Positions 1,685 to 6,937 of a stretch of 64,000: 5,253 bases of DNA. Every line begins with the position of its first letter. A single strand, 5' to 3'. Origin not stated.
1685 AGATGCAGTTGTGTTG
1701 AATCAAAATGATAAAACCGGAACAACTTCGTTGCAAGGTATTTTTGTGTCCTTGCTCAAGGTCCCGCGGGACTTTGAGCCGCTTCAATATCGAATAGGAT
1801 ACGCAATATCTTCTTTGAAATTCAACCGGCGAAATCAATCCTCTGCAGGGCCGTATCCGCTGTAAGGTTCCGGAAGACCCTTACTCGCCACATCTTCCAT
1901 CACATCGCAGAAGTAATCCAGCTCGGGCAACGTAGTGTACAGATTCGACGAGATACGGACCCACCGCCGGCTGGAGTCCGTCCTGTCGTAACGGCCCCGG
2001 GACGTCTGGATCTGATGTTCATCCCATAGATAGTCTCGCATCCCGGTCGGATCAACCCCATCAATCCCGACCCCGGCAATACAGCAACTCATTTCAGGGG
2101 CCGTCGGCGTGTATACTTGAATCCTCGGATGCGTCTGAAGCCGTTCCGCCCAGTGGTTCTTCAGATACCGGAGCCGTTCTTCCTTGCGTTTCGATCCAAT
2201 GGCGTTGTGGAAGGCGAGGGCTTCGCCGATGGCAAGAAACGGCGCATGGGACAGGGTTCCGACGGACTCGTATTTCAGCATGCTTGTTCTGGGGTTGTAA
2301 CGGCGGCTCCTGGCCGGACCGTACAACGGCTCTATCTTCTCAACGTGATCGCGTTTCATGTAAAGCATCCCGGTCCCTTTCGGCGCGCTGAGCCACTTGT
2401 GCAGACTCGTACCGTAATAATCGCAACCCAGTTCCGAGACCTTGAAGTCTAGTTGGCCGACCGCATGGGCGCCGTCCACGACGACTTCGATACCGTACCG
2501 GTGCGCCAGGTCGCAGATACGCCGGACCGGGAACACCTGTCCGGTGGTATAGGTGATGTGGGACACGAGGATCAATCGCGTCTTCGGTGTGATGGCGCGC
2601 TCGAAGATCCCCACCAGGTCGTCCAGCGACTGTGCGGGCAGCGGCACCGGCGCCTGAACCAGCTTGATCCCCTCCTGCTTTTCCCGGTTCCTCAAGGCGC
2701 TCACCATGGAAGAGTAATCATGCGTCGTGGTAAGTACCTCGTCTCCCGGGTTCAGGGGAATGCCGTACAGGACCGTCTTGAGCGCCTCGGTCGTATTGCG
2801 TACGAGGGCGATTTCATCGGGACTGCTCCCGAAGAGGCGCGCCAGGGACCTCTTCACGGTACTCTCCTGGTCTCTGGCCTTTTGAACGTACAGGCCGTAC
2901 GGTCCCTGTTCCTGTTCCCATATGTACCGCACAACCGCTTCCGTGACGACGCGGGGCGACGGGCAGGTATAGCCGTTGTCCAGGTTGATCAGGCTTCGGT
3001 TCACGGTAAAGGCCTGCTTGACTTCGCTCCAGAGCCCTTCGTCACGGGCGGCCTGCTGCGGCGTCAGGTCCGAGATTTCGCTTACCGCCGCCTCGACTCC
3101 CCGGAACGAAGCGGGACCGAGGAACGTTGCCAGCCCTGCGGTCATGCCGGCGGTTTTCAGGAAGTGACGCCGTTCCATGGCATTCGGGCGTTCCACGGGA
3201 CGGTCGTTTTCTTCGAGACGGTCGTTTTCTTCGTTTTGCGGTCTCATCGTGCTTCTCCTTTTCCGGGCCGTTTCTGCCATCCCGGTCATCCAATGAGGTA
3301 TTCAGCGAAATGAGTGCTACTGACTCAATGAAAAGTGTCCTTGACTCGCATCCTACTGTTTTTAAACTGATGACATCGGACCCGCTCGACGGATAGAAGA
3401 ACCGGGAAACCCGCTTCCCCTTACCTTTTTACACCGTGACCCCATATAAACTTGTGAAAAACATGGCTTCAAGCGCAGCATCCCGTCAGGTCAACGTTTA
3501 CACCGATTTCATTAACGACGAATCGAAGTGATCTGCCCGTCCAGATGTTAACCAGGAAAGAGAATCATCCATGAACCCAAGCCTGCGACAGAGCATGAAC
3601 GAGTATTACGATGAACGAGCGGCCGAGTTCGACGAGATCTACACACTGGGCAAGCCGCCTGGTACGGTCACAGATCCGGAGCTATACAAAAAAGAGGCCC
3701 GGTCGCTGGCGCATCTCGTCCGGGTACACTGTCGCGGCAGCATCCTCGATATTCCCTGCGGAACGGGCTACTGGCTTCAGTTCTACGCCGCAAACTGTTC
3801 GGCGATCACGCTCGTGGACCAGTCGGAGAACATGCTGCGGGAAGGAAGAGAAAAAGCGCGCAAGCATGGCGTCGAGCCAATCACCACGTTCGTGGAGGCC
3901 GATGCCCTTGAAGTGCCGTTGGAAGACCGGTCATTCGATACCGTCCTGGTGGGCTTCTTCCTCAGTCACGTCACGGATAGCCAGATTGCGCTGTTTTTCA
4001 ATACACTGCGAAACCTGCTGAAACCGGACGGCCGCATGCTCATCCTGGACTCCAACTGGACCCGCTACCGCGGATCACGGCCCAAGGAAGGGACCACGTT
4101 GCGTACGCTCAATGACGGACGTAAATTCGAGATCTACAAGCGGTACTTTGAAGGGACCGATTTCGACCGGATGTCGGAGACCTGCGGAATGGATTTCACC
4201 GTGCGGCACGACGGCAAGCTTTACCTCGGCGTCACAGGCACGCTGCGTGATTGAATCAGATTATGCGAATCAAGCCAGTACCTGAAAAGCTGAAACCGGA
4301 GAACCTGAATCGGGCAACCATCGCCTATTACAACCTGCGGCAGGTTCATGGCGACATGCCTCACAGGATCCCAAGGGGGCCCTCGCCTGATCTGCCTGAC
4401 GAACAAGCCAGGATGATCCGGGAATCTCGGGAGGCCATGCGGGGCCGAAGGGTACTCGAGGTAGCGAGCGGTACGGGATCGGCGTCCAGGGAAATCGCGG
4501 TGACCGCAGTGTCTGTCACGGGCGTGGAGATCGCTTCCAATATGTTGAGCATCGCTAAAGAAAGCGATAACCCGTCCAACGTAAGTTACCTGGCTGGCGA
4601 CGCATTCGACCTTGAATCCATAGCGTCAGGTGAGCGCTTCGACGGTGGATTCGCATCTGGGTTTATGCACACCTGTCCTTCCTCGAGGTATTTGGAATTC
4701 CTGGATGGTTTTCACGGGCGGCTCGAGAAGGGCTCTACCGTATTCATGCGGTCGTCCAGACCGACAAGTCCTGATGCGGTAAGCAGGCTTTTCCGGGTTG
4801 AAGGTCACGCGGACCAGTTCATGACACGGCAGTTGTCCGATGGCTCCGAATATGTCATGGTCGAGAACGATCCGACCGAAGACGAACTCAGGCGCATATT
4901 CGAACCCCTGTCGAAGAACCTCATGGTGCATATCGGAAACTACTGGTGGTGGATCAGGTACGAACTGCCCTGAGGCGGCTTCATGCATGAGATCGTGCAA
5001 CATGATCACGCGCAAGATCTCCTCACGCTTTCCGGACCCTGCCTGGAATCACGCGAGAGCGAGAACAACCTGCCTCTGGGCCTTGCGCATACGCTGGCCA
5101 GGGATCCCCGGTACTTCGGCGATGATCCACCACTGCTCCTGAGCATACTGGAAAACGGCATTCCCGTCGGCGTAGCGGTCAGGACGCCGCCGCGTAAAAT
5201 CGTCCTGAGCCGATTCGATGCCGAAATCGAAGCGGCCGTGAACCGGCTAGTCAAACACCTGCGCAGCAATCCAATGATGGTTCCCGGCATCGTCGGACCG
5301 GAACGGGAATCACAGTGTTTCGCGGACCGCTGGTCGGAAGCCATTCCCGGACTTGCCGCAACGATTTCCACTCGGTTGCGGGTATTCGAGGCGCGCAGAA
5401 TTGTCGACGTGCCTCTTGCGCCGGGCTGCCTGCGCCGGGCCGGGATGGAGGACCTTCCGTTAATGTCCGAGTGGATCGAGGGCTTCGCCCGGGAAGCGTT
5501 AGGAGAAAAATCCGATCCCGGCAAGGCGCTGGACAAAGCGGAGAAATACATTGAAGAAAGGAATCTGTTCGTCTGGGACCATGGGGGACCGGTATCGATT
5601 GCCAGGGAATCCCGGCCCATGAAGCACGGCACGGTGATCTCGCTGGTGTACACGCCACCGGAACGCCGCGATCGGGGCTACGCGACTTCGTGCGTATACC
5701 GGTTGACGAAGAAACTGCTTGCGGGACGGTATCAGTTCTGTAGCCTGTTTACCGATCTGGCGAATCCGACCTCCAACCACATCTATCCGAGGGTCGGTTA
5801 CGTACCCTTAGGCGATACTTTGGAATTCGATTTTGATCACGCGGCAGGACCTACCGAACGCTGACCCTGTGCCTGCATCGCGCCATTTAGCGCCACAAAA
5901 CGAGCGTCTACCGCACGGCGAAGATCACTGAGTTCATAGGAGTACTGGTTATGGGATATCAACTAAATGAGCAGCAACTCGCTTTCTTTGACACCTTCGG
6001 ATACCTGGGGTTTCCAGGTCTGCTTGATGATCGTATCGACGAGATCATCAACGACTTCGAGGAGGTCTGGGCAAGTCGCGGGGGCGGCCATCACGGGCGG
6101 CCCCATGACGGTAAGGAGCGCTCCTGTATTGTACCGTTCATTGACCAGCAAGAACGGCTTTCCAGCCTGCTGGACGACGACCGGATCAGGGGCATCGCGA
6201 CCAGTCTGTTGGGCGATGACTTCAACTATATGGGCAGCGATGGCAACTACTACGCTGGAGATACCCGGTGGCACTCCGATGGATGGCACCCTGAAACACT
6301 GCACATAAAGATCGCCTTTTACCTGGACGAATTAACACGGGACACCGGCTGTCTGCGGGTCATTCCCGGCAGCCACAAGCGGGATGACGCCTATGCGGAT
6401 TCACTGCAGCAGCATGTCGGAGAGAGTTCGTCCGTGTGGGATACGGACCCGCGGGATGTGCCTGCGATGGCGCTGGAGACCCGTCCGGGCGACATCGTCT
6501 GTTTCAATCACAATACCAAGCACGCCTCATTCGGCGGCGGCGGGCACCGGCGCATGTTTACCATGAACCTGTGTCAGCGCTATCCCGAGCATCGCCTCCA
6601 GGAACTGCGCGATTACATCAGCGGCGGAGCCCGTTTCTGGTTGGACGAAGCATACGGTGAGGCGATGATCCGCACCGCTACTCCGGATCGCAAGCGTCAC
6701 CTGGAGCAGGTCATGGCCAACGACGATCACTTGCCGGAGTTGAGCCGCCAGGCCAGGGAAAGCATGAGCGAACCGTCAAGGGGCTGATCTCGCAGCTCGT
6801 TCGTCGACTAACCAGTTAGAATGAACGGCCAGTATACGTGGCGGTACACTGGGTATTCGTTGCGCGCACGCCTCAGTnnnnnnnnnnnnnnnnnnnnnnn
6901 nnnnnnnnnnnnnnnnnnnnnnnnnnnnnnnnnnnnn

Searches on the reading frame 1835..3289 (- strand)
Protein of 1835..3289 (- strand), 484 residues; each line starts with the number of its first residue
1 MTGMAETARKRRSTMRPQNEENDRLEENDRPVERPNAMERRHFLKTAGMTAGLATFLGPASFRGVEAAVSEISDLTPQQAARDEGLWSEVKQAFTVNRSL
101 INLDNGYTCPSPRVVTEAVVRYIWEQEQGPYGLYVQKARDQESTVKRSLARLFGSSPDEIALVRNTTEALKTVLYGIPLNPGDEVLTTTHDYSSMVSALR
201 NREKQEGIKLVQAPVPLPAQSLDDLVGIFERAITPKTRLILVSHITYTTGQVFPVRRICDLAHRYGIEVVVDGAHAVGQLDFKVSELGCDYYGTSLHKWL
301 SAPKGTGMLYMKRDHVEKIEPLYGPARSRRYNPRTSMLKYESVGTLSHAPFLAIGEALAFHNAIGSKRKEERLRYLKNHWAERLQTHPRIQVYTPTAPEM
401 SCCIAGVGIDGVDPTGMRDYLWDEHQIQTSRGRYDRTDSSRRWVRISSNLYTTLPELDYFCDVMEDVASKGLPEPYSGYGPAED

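Call 49: search_protein_families(library=pfam, proteins=[window:1835-3289:-], max_evalue=0.00001)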
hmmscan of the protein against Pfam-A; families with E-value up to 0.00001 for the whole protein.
window:1835-3289:- (484 aa): 4 families
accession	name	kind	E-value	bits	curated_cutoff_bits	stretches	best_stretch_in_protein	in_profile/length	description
PF00266.25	Aminotran_5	-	3.5e-46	158.3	21.5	1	101-460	1-371/371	Aminotransferase class-V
PF01041.23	DegT_DnrJ_EryC1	-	1.2e-11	44.9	19.8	1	163-278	45-151/360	DegT/DnrJ/EryC1/StrS aminotransferase family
PF00155.27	Aminotran_1_2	-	5.3e-08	32.9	19.7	1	143-278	45-191/361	Aminotransferase class I and II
PF01053.26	Cys_Met_Meta_PP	-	6.7e-08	31.9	27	1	168-301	78-201/381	Cys/Met metabolism PLP-dependent enzyme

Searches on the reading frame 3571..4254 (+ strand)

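Call 49: search_protein_families(library=pfam, proteins=[window:3571-4254:+], max_evalue=0.00001)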
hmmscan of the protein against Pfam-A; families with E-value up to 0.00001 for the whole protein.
window:3571-4254:+ (227 aa): 7 families
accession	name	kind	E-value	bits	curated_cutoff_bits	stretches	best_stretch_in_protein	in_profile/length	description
PF13649.12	Methyltransf_25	-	1.4e-20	74.2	27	1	58-154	1-97/97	Methyltransferase domain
PF08241.18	Methyltransf_11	-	5.2e-19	69.1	21.2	1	59-158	1-95/95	Methyltransferase domain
PF01209.24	Ubie_methyltran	-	7.9e-17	61.8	20.1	1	53-161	46-154/233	ubiE/COQ5 methyltransferase family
PF13847.12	Methyltransf_31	-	2.6e-15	56.8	27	1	57-162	6-113/145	Methyltransferase domain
PF08242.18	Methyltransf_12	-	3.2e-15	57.1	30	1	59-155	1-97/98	Methyltransferase domain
PF13489.12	Methyltransf_23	-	6.6e-10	39.4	27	1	55-162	23-120/164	Methyltransferase domain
PF05175.20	MTS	-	3.7e-08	33.6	23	1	46-190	23-170/170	Methyltransferase small domain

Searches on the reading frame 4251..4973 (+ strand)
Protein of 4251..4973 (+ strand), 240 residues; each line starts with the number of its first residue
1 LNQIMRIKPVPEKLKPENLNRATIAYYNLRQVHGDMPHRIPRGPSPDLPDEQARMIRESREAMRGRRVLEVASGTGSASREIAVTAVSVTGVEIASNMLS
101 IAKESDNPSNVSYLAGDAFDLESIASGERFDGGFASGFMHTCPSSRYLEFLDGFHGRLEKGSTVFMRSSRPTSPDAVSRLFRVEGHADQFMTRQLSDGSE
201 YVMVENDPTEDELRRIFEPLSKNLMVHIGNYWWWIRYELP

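Call 49: search_protein_families(library=pfam, proteins=[window:4251-4973:+], max_evalue=0.00001)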
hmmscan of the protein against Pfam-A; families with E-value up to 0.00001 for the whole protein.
window:4251-4973:+ (240 aa): 3 families
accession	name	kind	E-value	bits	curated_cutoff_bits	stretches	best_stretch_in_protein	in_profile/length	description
PF13649.12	Methyltransf_25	-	1.8e-10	41.8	27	1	68-161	1-96/97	Methyltransferase domain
PF08241.18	Methyltransf_11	-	2.1e-08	35.1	21.2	1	69-164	1-93/95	Methyltransferase domain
PF13847.12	Methyltransf_31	-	3.7e-08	33.6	27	1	65-218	4-142/145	Methyltransferase domain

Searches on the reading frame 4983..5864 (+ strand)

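Call 49: search_protein_families(library=pfam, proteins=[window:4983-5864:+], max_evalue=0.00001)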
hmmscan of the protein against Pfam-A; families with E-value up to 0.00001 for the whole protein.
window:4983-5864:+ (293 aa): 1 family
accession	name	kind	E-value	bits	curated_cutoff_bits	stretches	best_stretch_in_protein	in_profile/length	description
PF08445.16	FR47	-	2.6e-06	27.7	22.1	1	214-273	19-77/86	FR47-like protein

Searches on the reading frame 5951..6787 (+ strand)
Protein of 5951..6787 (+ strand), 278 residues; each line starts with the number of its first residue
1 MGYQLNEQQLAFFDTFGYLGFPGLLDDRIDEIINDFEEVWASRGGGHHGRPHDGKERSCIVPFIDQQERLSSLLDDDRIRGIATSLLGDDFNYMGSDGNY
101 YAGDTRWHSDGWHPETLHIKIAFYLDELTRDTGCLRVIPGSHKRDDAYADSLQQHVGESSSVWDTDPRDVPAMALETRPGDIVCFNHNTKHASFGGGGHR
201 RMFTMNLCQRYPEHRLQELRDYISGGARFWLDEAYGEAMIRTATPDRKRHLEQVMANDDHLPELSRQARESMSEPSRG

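Call 49: search_protein_families(library=pfam, proteins=[window:5951-6787:+], max_evalue=0.00001)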
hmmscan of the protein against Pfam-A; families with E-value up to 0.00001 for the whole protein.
window:5951-6787:+ (278 aa): 1 family
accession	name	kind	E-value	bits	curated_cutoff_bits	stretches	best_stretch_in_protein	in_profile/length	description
PF05721.19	PhyH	-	7.8e-16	59.4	22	1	13-195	1-204/213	Phytanoyl-CoA dioxygenase (PhyH)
